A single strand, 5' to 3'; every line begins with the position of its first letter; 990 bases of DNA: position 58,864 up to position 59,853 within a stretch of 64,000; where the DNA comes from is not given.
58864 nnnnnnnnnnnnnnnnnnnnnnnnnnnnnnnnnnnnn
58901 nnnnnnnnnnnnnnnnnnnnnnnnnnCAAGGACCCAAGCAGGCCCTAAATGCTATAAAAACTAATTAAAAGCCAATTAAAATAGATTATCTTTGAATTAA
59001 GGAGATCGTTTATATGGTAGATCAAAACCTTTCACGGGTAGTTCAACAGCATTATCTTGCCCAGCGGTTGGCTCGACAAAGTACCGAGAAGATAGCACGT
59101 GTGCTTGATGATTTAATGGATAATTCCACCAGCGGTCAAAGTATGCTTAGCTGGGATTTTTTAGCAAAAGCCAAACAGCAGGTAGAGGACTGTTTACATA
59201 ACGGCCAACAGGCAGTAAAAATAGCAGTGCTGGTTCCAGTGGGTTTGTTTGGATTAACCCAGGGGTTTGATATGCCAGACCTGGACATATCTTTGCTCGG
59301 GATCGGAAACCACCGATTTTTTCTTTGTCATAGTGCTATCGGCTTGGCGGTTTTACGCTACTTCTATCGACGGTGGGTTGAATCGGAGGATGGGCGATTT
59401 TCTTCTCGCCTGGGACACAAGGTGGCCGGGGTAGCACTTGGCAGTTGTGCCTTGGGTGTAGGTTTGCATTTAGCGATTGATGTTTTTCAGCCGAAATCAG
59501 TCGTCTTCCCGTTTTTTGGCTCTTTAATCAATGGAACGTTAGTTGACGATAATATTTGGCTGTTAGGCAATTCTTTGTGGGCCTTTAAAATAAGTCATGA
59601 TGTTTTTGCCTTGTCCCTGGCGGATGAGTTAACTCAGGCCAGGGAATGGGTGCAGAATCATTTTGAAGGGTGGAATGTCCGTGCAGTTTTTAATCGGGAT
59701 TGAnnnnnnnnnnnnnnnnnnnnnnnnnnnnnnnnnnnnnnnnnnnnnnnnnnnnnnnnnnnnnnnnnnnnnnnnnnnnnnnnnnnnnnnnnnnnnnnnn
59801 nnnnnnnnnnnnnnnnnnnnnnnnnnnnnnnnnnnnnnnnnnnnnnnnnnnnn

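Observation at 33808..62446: Compound type III-A (Csm) plus III-B (Cmr) CRISPR-Cas island with two arrays, two Cas6, two Csx1 and no adaptation module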

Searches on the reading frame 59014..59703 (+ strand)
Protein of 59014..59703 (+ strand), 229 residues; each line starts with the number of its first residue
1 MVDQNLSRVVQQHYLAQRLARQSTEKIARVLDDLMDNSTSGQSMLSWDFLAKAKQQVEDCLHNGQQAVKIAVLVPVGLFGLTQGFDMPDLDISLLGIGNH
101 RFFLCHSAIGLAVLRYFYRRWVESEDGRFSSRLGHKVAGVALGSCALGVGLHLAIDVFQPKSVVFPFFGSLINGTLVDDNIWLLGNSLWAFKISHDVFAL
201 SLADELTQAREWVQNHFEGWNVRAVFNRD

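Call 8: search_protein_families(library=pfam, proteins=[window:59014-59703:+], max_evalue=0.01)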
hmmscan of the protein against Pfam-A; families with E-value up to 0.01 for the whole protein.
window:59014-59703:+ (229 aa): 0 families

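Call 15: find_encoding_contigs(protein=window:59014-59703:+, flank=10000, max_places=6)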
Protein window:59014-59703:+ (229 aa): 20 contigs read that carry it; 6 places shown.
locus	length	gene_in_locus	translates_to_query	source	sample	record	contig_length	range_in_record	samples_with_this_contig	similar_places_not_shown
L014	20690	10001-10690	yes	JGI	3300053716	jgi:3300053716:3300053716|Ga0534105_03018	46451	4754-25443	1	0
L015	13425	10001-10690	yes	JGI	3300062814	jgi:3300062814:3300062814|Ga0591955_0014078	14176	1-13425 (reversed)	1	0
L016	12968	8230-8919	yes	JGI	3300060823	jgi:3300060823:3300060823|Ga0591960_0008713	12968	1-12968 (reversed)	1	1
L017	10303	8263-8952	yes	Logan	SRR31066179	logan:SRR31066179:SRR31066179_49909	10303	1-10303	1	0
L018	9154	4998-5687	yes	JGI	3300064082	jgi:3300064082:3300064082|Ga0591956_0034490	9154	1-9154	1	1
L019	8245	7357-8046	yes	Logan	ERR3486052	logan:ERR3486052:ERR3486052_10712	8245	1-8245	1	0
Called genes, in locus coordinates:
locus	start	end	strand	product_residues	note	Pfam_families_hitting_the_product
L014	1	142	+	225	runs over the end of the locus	-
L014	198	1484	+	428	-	PF27248:MJ1674_2nd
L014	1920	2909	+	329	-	PF03787:RAMPs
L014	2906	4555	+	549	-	PF12469:Cmr2_N, PF18182:mCpol (weak), PF22335:Cas10-Cmr2_palm2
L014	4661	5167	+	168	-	PF09700:Cas_Cmr3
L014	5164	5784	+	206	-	PF09700:Cas_Cmr3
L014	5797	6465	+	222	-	PF03787:RAMPs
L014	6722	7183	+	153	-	PF09701:Cas_Cmr5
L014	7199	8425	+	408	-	PF03787:RAMPs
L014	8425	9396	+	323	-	PF27225:AF_1859_N, PF10040:CRISPR_Cas6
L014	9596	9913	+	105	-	-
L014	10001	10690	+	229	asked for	-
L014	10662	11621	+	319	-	-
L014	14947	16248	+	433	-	PF07833:Cu_amine_oxidN1, PF20316:DUF6612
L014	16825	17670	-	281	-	PF00528:BPD_transp_1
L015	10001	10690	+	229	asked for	-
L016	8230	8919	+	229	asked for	-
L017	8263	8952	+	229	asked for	-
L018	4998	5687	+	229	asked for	-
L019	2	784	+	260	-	?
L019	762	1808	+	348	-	PF03787:RAMPs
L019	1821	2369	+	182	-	PF27799:CRISPR-assoc_Csx19 (weak)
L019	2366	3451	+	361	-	PF03787:RAMPs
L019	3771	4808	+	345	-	PF27225:AF_1859_N, PF10040:CRISPR_Cas6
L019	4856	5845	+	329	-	PF01867:Cas_Cas1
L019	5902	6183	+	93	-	PF09827:CRISPR_Cas2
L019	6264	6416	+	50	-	-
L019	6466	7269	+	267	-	PF08797:HIRAN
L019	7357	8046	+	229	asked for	-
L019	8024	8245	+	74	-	?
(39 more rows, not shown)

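Call 28: find_related_loci(query=L019:4856-5842:+, collection=metagenome_contigs, flank=10000)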
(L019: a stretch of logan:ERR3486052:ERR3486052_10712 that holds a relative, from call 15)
Query L019:4856-5842:+ (329 aa) in metagenome_contigs; peptide patterns used: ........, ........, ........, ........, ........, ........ (x = any residue, [..] = any of these).
244 stretches matched a pattern, but none encodes a relative of the query by tblastn (E <= 1e-3).

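Call 30: find_encoding_contigs(protein=window:59014-59703:+, flank=10000, max_places=10)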
Protein window:59014-59703:+ (229 aa): 20 contigs read that carry it; 10 places shown.
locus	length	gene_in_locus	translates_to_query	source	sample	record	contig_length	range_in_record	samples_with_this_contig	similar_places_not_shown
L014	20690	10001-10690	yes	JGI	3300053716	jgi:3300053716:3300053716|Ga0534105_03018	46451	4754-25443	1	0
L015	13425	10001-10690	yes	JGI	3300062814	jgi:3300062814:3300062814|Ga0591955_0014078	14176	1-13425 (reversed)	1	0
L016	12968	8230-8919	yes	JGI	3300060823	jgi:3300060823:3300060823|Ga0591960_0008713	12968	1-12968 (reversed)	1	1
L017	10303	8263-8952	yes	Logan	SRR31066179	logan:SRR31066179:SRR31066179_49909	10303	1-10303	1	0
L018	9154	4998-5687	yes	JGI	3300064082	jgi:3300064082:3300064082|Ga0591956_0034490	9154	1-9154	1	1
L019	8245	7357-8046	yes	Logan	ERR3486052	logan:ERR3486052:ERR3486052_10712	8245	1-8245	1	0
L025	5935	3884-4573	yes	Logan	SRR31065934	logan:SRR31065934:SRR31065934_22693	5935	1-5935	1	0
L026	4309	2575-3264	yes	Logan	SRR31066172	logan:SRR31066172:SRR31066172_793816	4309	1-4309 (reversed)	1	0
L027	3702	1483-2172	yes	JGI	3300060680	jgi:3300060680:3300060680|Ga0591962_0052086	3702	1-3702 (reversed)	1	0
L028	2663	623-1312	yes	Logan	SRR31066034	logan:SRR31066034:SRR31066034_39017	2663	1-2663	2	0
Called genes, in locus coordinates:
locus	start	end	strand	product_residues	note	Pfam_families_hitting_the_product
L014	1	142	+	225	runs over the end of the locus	-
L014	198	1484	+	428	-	PF27248:MJ1674_2nd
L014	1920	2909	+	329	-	PF03787:RAMPs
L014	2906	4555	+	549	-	PF12469:Cmr2_N, PF18182:mCpol (weak), PF22335:Cas10-Cmr2_palm2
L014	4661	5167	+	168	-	PF09700:Cas_Cmr3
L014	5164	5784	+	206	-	PF09700:Cas_Cmr3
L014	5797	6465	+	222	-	PF03787:RAMPs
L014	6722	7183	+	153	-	PF09701:Cas_Cmr5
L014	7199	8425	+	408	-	PF03787:RAMPs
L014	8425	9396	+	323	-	PF27225:AF_1859_N, PF10040:CRISPR_Cas6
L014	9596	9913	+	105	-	-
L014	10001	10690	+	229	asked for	-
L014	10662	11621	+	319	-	-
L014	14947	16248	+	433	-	PF07833:Cu_amine_oxidN1, PF20316:DUF6612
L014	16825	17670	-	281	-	PF00528:BPD_transp_1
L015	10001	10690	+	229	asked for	-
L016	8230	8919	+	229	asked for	-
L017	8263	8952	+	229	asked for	-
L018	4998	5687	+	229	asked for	-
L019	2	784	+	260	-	?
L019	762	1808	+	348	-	PF03787:RAMPs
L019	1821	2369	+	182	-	PF27799:CRISPR-assoc_Csx19 (weak)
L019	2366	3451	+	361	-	PF03787:RAMPs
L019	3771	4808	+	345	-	PF27225:AF_1859_N, PF10040:CRISPR_Cas6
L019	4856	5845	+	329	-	PF01867:Cas_Cas1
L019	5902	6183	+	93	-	PF09827:CRISPR_Cas2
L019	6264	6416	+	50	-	-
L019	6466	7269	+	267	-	PF08797:HIRAN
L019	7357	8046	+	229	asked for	-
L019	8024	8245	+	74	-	?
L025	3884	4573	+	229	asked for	-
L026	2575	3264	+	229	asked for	-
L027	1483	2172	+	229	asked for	-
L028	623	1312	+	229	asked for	-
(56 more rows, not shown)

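Call 51: find_homologous_proteins(query=A1, max_evalue=1e-30)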
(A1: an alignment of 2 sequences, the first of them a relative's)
Query A1 (2 sequences) (329 aa, profile of the alignment): 2464 proteins with E <= 1e-30 among 8000 candidates; the best 120 are listed.
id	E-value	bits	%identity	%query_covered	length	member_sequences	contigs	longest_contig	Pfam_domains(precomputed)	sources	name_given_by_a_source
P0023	2.5e-193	660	100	100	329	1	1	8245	PF01867.22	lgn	-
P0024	7.6e-190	648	44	99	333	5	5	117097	PF01867.22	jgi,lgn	jgi:CRISPR-associated protein Cas1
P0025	5.0e-145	501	66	100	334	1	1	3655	PF01867.22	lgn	-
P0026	3.9e-135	468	57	100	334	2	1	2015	PF01867.22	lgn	-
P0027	5.3e-130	452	58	100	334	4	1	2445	PF01867.22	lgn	-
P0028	9.6e-130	451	56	100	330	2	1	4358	PF01867.22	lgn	-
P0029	1.3e-129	450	55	100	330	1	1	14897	PF01867.22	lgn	-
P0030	1.5e-129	450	57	100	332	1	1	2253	PF01867.22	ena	-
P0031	5.6e-129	448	56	99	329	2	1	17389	PF01867.22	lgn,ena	-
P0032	1.3e-127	444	53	100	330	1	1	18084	PF01867.22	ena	-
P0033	1.5e-127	444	54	100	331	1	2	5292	PF01867.22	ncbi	-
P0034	2.0e-127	443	47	99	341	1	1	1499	PF01867.22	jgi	jgi:CRISP-associated protein Cas1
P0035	6.2e-126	438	50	99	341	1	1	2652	PF01867.22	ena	-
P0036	9.4e-125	434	49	99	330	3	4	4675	PF01867.22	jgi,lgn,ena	-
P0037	2.2e-123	430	46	99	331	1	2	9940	PF01867.22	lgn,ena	-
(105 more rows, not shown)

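Call 52: find_encoding_contigs(protein=P0024, flank=10000, max_places=5)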
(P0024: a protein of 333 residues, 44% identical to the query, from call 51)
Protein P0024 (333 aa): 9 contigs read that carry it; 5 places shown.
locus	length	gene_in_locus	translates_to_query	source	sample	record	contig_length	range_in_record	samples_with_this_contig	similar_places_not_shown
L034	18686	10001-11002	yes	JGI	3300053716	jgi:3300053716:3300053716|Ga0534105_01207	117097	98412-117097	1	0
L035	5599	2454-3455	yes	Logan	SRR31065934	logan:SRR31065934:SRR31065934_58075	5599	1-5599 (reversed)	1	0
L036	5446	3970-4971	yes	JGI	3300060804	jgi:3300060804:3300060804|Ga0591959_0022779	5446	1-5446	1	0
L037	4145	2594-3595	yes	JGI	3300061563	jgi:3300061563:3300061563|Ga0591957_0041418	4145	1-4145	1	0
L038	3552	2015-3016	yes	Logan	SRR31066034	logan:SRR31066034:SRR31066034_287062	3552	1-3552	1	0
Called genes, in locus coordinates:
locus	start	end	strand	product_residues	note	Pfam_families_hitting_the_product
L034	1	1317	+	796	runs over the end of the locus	PF01966:HD, PF18211:Csm1_B, PF22335:Cas10-Cmr2_palm2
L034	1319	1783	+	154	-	PF03750:Csm2_III-A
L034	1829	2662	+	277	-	PF03787:RAMPs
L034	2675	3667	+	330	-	PF17953:Csm4_C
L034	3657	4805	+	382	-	PF03787:RAMPs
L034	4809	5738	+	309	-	PF27225:AF_1859_N, PF10040:CRISPR_Cas6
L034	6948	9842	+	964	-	PF00078:RVT_1, PF22548:AEP-TOTE, PF22709:Mu_Gam-Sipho_Gp157-TOTE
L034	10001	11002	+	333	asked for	PF01867:Cas_Cas1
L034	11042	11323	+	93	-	PF09827:CRISPR_Cas2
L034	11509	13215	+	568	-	PF22662:Csa3_N (faint), PF27248:MJ1674_2nd (faint)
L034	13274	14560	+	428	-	PF27248:MJ1674_2nd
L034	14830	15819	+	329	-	PF03787:RAMPs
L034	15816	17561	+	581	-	PF12469:Cmr2_N, PF18182:mCpol (weak), PF22335:Cas10-Cmr2_palm2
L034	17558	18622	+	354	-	PF09700:Cas_Cmr3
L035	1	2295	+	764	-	?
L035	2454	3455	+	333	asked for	PF01867:Cas_Cas1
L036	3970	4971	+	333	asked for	PF01867:Cas_Cas1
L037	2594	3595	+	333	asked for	PF01867:Cas_Cas1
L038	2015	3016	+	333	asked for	PF01867:Cas_Cas1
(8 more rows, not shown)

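Call 57: search_protein_families(library=padloc, proteins=[window:59014-59703:+, L034:6948-9839:+, L019:6466-7266:+], max_evalue=0.01)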
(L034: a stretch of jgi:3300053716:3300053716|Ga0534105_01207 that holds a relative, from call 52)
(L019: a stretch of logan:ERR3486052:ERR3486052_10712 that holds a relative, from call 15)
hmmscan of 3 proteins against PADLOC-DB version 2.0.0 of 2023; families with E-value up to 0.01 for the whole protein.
window:59014-59703:+ (229 aa): 0 families

L034:6948-9839:+ (964 aa): 89 families (the best 25 are shown)
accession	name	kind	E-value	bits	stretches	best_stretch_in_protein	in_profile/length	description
PDLC01136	RT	-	6.6e-80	266.3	1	14-282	3-258/263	RT (reverse transcriptase)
PDLC01101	PrimPol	-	2.1e-69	232.5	1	499-920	111-485/490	adaptation polymerase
PDLC02063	Cas1_IIIb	-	4.8e-52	175.3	1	21-347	13-289/617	-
PDLC03746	RT_UG10_large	-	1.4e-41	140.4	2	543-866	28-338/1688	DRT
PDLC03764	RT_UG26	-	1.2e-39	134.2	1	99-326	88-319/398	DRT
PDLC03754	RT_UG17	-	5.4e-39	132.2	1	10-303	4-290/429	DRT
PDLC03779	RT_UG4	-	1.8e-37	127.1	1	46-317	29-287/307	DRT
PDLC03755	RT_UG18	-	8.9e-36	121.9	1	59-281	41-260/295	DRT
PDLC03756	RT_UG19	-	8.8e-33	112.2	1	130-277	137-283/562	DRT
PDLC03759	RT_UG21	-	8.6e-32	108.5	1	42-270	28-266/503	DRT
PDLC03766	Drt9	-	2.9e-27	93.6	1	57-267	74-277/488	DRT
PDLC03688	HEase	-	4e-27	93.2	1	52-221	65-235/599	homing endonuclease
PDLC03773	RT_UG34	-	5.6e-25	86.2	1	141-271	151-289/512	DRT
PDLC03778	RT_UG39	-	7.8e-24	82.5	2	184-267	283-364/541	DRT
PDLC01465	PrimPol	-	1e-23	82.3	1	514-733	18-237/276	"CAS-I,CAS-II,CAS-III,CAS-IV,CAS-V,CAS-VI; associated"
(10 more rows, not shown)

L019:6466-7266:+ (267 aa): 4 families
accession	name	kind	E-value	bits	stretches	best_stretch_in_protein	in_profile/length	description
PDLC04352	PDC-M03B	-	6.1e-09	33.8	1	94-179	134-220/250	-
PDLC04347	PDC-M03B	-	4e-08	31.1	1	106-170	142-206/245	-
PDLC04348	PDC-M03B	-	1.6e-07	29.3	1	94-174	130-213/248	-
PDLC04349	PDC-M03B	-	2e-07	28.9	1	110-173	151-214/232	-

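Call 58: search_protein_families(library=phrogs, proteins=[window:59014-59703:+, L019:6466-7266:+], max_evalue=0.01)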
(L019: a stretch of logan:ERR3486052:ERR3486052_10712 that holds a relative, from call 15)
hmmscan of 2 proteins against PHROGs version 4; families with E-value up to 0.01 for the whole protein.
window:59014-59703:+ (229 aa): 0 families

L019:6466-7266:+ (267 aa): 4 families
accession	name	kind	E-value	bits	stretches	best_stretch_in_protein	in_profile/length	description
phrog_18569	-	unknown function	5.4e-12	46.7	1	104-169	16-80/95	-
phrog_27141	-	unknown function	4.5e-11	43.9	1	92-189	4-104/139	-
phrog_6600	-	unknown function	5.7e-05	23.6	1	118-170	199-254/285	-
phrog_8026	-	unknown function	0.0089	16.6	0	106-161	142-198/246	-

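Call 60: find_homologous_proteins(query=window:59014-59703:+, max_evalue=0.001)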
Query window:59014-59703:+ (229 aa): 171 proteins with E <= 0.001 among 888 candidates; the best 120 are listed.
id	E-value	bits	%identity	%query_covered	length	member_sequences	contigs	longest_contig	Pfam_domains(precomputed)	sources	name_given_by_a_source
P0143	2.9e-150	516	100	100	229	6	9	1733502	-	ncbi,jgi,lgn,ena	ncbi:MAG: hypothetical protein ACOX5W_00655 [Bacillota bacterium]|jgi:hypothetical protein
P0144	1.2e-81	292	57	100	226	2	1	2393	-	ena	-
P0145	5.3e-80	286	57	100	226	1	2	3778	-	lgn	-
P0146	1.4e-79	285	56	100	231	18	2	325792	-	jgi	jgi:hypothetical protein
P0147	6.3e-79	283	57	98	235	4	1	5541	-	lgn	-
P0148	1.1e-78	282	56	95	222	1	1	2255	-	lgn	-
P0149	2.4e-77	278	57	100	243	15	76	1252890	-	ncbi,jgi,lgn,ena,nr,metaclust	ncbi:MAG: hypothetical protein ACOX0N_10310 [Syntrophomonadaceae bacterium]|jgi:hypothetical protein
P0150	1.6e-76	275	60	98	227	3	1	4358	-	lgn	-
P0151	2.6e-76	274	56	98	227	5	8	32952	-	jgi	-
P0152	3.2e-76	274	56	96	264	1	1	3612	-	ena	-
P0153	3.9e-76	274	55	100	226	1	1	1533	-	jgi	jgi:hypothetical protein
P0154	2.2e-72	261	57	93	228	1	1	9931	-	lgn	-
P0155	2.5e-72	261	53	95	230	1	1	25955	-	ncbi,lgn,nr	ncbi:MAG: hypothetical protein FIA82_05210 [Melioribacter sp.]|nr:hypothetical protein [Melioribacte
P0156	1.2e-71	259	52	95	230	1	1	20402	-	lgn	-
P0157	1.6e-71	259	53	100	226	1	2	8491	-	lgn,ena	-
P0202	1.8e-64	236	53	96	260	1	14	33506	PF04307.20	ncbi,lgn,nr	ncbi:MAG: hypothetical protein PWQ91_350 [Eubacteriales bacterium]|nr:hypothetical protein [Eubacter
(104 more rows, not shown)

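Call 62: find_encoding_contigs(protein=P0155, flank=9000, max_places=1)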
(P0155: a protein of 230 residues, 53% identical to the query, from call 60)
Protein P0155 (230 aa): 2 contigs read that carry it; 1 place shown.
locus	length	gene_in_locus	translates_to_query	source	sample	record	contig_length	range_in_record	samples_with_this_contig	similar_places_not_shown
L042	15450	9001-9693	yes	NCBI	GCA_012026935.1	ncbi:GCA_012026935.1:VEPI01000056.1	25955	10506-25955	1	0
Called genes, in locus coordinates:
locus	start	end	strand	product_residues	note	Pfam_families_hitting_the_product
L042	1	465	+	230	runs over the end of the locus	-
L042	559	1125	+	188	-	PF08207:EFP_N, PF01132:EFP, PF09285:Elong-fact-P_C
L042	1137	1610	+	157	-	PF00364:Biotin_lipoyl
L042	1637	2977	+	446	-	PF00289:Biotin_carb_N, PF02222:ATP-grasp, PF02786:CPSase_L_D2, PF07478:Dala_Dala_lig_C, PF02785:Biotin_carb_C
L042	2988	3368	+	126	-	PF01597:GCV_H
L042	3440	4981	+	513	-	PF00117:GATase, PF07722:Peptidase_C26, PF02540:NAD_synthase, PF03054:tRNA_Me_trans (faint), PF00958:GMP_synt_C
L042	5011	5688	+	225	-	PF20582:UPF0758_N, PF04002:RadC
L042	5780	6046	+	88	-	-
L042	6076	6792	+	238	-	PF01476:LysM (weak)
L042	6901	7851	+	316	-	PF01695:IstB_IS21 (weak), PF02562:PhoH, PF13245:AAA_19 (weak), PF13604:AAA_30 (weak)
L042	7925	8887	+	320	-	PF06956:RtcR (weak)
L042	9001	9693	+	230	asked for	-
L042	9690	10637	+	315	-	-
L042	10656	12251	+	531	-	PF00515:TPR_1 (faint), PF07719:TPR_2 (faint), PF13176:TPR_7 (faint), PF13424:TPR_12 (faint)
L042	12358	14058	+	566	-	-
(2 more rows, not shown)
